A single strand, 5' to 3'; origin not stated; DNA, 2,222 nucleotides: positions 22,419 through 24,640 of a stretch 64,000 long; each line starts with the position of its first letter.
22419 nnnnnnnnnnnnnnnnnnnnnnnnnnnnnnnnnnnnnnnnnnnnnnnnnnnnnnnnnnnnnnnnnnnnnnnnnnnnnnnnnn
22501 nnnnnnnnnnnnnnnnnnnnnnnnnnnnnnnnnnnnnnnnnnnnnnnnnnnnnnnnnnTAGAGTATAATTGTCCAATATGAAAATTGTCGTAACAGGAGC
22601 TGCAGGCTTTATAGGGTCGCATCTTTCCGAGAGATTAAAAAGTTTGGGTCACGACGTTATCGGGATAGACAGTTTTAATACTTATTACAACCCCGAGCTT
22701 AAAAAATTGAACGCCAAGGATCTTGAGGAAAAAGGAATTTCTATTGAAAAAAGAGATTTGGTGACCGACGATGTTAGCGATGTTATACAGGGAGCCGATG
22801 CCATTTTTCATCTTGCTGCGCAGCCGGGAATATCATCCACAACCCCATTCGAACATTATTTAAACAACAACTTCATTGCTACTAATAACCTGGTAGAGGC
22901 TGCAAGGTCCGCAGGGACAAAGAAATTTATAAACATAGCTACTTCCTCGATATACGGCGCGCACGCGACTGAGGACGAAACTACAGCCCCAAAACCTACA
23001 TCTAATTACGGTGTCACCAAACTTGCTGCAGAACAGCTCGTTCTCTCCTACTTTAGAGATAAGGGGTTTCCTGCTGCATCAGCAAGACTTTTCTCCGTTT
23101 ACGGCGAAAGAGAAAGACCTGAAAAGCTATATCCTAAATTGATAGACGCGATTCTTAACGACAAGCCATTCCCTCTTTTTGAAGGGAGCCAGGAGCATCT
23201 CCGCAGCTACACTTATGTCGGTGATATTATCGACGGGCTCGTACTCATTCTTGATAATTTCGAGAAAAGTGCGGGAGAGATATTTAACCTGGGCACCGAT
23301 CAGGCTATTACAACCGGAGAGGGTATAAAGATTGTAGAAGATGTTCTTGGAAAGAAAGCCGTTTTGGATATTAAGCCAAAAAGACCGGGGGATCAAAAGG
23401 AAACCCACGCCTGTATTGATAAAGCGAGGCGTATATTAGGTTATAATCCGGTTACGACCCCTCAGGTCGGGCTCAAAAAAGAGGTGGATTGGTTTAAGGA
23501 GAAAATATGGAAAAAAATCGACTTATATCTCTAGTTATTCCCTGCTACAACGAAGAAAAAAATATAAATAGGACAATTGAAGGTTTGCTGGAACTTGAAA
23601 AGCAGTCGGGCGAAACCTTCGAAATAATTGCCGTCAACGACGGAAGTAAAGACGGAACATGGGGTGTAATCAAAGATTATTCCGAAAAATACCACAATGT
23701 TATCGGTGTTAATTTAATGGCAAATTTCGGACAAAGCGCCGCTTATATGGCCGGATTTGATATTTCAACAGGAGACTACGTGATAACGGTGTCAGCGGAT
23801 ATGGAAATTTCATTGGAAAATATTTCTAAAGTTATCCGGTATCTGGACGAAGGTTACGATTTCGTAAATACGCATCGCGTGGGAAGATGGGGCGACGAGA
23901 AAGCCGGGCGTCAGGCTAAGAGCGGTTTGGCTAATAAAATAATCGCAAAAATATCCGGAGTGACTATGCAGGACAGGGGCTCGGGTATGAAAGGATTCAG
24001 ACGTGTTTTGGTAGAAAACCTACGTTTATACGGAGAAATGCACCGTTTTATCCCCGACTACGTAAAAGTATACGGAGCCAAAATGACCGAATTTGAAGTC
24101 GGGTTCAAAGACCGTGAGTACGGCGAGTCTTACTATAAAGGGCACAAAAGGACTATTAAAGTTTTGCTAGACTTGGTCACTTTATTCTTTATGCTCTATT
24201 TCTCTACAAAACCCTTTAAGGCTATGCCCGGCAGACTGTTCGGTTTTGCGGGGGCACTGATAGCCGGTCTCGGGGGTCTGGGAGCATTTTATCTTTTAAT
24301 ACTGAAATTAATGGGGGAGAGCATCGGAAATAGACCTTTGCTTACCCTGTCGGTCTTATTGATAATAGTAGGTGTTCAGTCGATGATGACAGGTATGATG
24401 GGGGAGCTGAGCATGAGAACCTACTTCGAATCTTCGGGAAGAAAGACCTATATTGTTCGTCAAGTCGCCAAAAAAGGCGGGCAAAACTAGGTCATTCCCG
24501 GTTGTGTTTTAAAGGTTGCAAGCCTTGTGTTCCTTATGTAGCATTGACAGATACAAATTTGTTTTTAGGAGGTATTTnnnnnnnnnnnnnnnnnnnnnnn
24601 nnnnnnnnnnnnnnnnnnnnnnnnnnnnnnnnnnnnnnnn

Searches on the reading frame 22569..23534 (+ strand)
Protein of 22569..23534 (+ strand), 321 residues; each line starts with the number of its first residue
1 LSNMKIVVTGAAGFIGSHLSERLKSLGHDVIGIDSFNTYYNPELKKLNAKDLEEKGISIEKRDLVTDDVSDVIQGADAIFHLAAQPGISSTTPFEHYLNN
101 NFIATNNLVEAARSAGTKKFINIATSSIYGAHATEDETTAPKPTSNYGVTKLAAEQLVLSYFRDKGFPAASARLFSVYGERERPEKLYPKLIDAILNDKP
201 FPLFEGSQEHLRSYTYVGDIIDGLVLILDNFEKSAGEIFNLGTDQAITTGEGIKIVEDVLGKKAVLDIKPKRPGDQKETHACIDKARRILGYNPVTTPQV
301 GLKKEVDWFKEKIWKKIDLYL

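Call 54: search_protein_families(library=pfam, proteins=[window:22569-23534:+], max_evalue=0.001)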
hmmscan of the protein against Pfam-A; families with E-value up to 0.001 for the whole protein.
window:22569-23534:+ (321 aa): 8 families
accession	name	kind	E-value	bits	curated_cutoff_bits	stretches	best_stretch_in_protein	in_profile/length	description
PF01370.27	Epimerase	-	1.9e-53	181.8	20.9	1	6-242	1-240/240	NAD dependent epimerase/dehydratase family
PF16363.11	GDP_Man_Dehyd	-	1.8e-43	149.7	27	1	8-302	2-329/332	GDP-mannose 4,6 dehydratase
PF01073.25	3Beta_HSD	-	1.2e-17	64.3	22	1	7-231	1-232/280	3-beta hydroxysteroid dehydrogenase/isomerase family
PF07993.18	NAD_binding_4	-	2.1e-11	43.9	20.1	1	64-181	77-211/258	Male sterility protein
PF04321.23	RmlD_sub_bind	-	2.4e-11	43.7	27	1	4-181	1-155/287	RmlD substrate binding domain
PF02719.21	Polysacc_synt_2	-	6.9e-11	42.3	20.2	1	6-164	1-155/293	Polysaccharide biosynthesis protein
PF13460.12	NAD_binding_10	-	3.5e-09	37.2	27.2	1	10-158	1-131/184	NAD(P)H-binding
PF05368.20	NmrA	-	1.9e-06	28.2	27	1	4-121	3-103/298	NmrA-like family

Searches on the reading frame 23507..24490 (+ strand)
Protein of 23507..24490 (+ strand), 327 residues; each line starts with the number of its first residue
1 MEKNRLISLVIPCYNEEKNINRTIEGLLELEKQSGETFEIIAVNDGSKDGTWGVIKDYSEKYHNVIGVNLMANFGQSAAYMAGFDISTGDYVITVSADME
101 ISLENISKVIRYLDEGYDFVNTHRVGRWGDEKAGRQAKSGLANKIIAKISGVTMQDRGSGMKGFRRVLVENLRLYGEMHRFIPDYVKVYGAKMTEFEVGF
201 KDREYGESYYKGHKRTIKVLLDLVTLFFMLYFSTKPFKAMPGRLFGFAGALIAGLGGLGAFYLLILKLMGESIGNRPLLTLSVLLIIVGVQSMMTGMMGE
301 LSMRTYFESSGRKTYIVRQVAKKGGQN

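Call 3: search_protein_families(library=pfam, proteins=[window:23507-24490:+], max_evalue=1)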
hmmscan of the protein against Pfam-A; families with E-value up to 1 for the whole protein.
window:23507-24490:+ (327 aa): 4 families
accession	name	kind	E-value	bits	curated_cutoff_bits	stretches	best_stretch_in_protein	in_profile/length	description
PF00535.33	Glycos_transf_2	-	1.9e-33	116.2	23.3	1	8-172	1-167/168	Glycosyl transferase family 2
PF10111.15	Glyco_tranf_2_2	-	5.1e-09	36.5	27.3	1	8-111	1-104/276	Glycosyltransferase like family 2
PF13641.12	Glyco_tranf_2_3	-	2.2e-05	25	27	1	7-123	3-122/230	Glycosyltransferase like family 2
PF15125.11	TMEM238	-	0.24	12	27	1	278-303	6-31/64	TMEM238 protein family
